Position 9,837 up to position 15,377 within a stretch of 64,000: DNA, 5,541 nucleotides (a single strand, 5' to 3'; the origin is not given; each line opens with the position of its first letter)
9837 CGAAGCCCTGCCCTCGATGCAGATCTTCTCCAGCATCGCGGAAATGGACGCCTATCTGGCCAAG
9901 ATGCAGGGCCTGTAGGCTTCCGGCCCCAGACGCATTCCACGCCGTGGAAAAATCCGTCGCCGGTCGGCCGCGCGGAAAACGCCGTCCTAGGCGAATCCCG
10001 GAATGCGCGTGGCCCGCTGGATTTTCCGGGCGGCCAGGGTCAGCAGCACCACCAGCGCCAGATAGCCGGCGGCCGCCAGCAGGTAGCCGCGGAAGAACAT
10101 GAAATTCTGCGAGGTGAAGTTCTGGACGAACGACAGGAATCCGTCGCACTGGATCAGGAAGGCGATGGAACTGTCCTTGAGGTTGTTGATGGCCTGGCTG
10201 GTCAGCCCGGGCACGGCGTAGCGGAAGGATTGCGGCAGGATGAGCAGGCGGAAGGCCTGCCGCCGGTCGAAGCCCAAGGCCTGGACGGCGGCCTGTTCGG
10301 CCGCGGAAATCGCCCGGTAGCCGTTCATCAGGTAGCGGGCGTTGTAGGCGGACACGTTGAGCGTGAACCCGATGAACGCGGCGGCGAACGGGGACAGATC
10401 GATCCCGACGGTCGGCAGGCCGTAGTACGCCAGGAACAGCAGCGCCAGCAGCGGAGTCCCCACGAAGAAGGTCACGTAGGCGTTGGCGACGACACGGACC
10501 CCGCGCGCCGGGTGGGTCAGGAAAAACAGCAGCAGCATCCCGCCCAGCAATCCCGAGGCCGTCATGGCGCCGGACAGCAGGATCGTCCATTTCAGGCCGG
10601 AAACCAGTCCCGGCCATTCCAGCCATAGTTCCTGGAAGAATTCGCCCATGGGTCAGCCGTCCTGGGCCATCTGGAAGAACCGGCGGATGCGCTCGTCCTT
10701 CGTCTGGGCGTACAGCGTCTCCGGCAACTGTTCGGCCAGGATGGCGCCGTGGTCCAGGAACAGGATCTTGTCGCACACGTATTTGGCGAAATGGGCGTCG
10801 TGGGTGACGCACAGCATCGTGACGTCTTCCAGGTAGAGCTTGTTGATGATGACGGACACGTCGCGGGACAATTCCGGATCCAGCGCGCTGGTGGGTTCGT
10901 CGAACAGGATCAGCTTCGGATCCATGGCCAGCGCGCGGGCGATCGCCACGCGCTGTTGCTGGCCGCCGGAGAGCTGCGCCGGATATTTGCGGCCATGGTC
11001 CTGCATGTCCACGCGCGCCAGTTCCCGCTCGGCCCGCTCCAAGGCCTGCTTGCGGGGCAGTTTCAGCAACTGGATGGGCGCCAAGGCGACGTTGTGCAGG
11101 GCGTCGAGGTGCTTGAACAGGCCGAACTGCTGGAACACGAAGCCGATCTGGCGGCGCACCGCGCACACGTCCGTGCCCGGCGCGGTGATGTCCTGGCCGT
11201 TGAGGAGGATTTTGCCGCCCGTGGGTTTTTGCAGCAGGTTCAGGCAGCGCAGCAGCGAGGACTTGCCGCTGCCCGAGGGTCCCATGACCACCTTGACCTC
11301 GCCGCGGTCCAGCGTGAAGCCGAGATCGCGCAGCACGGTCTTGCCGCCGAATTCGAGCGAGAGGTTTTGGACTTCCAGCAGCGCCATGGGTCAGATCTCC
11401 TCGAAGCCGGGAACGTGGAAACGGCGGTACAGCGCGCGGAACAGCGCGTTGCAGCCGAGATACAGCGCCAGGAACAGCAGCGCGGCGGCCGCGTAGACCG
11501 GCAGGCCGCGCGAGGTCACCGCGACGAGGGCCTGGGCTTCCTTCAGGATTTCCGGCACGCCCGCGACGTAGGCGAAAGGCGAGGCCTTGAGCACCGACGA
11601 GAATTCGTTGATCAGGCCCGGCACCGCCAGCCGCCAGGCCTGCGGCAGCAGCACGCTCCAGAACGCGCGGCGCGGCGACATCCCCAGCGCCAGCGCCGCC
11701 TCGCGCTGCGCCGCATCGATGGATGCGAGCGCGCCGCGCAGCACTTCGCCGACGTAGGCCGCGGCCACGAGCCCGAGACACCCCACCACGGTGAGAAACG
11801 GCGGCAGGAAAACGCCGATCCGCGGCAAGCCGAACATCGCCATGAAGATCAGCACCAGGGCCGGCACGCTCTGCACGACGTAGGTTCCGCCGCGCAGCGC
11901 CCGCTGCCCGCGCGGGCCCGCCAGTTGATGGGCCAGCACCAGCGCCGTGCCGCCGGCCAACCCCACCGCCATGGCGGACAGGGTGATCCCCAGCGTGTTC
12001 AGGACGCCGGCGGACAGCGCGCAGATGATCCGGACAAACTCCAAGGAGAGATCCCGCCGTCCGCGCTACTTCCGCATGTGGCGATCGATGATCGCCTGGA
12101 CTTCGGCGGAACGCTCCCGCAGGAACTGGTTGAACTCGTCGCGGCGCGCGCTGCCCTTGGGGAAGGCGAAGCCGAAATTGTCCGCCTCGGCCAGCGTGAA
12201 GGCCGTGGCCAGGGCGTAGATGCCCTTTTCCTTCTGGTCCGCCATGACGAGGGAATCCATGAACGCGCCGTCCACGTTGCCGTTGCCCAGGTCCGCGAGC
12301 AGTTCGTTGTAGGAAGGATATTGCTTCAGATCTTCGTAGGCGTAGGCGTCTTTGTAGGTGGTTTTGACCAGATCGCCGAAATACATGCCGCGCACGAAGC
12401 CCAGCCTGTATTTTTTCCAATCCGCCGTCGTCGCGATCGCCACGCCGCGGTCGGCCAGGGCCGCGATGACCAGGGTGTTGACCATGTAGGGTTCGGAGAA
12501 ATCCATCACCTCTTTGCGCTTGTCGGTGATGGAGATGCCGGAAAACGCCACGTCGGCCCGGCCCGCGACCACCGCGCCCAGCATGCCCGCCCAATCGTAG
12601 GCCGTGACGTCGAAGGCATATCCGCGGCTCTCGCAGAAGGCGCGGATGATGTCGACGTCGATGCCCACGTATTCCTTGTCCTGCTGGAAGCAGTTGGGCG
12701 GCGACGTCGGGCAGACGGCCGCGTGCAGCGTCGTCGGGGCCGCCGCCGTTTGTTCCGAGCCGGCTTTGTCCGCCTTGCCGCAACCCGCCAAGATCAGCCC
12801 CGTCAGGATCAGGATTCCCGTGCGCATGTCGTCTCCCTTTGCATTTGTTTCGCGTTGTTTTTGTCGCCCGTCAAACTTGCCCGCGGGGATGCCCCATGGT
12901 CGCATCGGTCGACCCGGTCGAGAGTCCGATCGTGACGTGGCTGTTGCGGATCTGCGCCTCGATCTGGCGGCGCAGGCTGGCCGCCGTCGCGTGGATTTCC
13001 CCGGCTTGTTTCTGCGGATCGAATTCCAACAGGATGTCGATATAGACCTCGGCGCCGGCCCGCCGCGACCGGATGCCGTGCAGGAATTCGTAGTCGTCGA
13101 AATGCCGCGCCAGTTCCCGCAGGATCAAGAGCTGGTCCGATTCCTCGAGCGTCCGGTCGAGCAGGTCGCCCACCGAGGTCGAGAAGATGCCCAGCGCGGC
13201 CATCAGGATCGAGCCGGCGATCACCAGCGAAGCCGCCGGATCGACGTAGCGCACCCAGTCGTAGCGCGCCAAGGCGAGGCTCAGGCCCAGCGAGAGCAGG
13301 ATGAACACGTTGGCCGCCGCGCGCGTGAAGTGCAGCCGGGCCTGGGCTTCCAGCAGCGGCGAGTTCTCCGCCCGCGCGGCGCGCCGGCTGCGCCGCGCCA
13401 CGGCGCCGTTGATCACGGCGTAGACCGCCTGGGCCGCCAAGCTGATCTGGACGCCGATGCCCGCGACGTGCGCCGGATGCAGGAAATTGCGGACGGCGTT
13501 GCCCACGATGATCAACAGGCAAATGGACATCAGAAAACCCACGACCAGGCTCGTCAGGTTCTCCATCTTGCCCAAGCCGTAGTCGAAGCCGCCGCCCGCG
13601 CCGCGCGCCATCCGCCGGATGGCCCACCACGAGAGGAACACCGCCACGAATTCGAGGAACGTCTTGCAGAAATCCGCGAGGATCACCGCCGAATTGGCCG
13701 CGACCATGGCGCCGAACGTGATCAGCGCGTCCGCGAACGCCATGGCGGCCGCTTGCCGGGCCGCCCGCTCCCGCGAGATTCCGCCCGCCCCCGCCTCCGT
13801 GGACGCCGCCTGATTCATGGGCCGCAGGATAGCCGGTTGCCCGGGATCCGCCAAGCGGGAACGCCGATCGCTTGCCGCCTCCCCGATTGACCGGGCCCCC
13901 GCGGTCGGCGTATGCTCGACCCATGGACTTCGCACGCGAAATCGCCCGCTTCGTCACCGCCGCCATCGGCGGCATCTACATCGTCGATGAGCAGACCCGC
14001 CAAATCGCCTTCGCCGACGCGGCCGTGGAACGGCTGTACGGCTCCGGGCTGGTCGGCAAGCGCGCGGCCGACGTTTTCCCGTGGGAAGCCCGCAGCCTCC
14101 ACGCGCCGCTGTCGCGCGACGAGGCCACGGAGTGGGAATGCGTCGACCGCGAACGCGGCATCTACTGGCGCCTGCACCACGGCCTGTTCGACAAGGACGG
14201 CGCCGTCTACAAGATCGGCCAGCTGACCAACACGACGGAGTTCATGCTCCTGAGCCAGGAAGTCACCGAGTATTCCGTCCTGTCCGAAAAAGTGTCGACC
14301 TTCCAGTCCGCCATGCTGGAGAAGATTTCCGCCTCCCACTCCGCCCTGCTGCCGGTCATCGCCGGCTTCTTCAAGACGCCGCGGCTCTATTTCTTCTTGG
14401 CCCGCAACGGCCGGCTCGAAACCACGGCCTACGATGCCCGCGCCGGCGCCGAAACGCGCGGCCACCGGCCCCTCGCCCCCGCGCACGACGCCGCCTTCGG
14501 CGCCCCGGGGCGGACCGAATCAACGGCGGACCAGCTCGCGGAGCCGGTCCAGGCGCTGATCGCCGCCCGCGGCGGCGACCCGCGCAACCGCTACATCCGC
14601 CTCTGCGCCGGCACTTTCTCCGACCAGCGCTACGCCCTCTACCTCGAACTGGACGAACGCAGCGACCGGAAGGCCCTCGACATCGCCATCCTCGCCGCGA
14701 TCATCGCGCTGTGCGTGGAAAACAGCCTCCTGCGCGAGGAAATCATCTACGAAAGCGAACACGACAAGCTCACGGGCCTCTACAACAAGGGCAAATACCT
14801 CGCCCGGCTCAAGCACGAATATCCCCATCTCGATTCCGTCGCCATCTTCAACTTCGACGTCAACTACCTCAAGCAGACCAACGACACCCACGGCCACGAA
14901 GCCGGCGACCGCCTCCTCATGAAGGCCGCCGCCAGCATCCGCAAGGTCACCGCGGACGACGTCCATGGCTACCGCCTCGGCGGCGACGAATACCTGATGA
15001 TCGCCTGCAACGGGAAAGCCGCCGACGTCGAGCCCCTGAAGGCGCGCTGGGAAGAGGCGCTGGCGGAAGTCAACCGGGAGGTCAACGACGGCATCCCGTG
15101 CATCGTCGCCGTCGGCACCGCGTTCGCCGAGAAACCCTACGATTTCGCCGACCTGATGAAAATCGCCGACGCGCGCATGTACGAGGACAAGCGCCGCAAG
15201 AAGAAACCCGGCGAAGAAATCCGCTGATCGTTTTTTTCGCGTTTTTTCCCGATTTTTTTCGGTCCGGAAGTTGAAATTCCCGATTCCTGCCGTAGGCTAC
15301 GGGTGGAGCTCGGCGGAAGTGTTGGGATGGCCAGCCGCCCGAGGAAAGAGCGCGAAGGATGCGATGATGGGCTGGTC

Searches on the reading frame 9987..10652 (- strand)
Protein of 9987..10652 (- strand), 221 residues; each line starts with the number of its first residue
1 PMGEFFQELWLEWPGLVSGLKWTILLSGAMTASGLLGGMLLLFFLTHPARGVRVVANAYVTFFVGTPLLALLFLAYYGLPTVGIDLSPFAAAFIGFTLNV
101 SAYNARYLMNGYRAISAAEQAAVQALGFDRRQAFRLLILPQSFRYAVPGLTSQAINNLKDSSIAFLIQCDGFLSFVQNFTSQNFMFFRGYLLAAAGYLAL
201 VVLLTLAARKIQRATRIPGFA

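Call 19: search_protein_families(library=pfam, proteins=[window:9987-10652:-], max_evalue=0.001)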
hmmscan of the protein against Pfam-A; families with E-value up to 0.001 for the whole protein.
window:9987-10652:- (221 aa): 1 family
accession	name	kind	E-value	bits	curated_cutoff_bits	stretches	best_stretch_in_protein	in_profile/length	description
PF00528.27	BPD_transp_1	-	1.5e-09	38.3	26.4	1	47-212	11-179/184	Binding-protein-dependent transport system inner membrane component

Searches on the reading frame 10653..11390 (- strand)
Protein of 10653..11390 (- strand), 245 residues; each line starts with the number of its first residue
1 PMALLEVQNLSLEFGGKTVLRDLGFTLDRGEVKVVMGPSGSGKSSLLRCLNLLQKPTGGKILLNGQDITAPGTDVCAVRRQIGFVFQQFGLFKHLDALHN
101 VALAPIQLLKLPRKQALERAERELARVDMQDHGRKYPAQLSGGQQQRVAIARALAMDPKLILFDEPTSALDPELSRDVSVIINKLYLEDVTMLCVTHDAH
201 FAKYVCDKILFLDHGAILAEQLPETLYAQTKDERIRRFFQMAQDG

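Call 19: search_protein_families(library=pfam, proteins=[window:10653-11390:-], max_evalue=0.001)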
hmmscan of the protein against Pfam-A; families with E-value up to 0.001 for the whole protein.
window:10653-11390:- (245 aa): 5 families
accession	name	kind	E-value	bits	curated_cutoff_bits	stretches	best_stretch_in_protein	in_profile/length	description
PF00005.33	ABC_tran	-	6.7e-36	124.3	25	1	20-168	1-137/137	ABC transporter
PF13304.12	AAA_21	-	2.8e-11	44.5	27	2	136-199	234-300/304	AAA domain, putative AbiEii toxin, Type IV TA system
PF02463.25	SMC_N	-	7.3e-07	29.3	40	0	106-203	135-203/220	RecF/RecN/SMC N terminal domain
PF20703.3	nSTAND1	-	0.00018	21.7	27.1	1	14-49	17-52/379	Novel STAND NTPase 1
PF13191.12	AAA_16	-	0.00038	21.4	32.6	1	30-99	24-86/167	AAA ATPase domain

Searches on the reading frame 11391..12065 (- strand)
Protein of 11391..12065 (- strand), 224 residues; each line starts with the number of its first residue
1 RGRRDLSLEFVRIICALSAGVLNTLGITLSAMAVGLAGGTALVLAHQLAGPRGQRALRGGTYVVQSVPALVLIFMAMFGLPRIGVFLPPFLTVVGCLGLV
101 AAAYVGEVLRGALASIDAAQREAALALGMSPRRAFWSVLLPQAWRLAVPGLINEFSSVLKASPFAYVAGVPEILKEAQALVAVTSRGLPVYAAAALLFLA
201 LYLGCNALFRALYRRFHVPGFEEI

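Call 19: search_protein_families(library=pfam, proteins=[window:11391-12065:-], max_evalue=0.001)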
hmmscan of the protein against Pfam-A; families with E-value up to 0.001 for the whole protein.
window:11391-12065:- (224 aa): 1 family
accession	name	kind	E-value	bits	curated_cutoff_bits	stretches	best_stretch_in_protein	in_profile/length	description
PF00528.27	BPD_transp_1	-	4.6e-20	72.6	26.4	1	41-216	5-182/184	Binding-protein-dependent transport system inner membrane component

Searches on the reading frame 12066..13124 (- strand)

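Call 19: search_protein_families(library=pfam, proteins=[window:12066-13124:-], max_evalue=0.001)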
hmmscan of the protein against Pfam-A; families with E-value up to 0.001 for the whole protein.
window:12066-13124:- (352 aa): 2 families
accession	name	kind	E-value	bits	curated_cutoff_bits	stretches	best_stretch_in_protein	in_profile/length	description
PF00497.25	SBP_bac_3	-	1.2e-23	83.7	26.4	1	134-349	2-129/132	Bacterial extracellular solute-binding proteins, family 3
PF10613.14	Lig_chan-Glu_bd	-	1.7e-10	41.4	30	1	175-220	64-109/115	Ligated ion channel L-glutamate- and glycine-binding site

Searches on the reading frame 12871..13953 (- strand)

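Call 19: search_protein_families(library=pfam, proteins=[window:12871-13953:-], max_evalue=0.001)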
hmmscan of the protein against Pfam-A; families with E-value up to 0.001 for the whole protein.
window:12871-13953:- (360 aa): 2 families
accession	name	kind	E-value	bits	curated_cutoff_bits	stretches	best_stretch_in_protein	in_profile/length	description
PF01545.26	Cation_efflux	-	1.1e-26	94.3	26.6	1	68-265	4-198/198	Cation efflux family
PF16916.11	ZT_dimer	-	1.2e-07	32.1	26.7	1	278-342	9-73/78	Dimerisation domain of Zinc Transporter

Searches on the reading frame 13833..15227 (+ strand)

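Call 19: search_protein_families(library=pfam, proteins=[window:13833-15227:+], max_evalue=0.001)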
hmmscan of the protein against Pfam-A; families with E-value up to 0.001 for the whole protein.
window:13833-15227:+ (464 aa): 1 family
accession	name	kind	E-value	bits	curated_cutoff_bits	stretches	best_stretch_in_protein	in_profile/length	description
PF00990.26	GGDEF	-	1.4e-23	83.9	23.8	1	309-457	2-159/161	Diguanylate cyclase, GGDEF domain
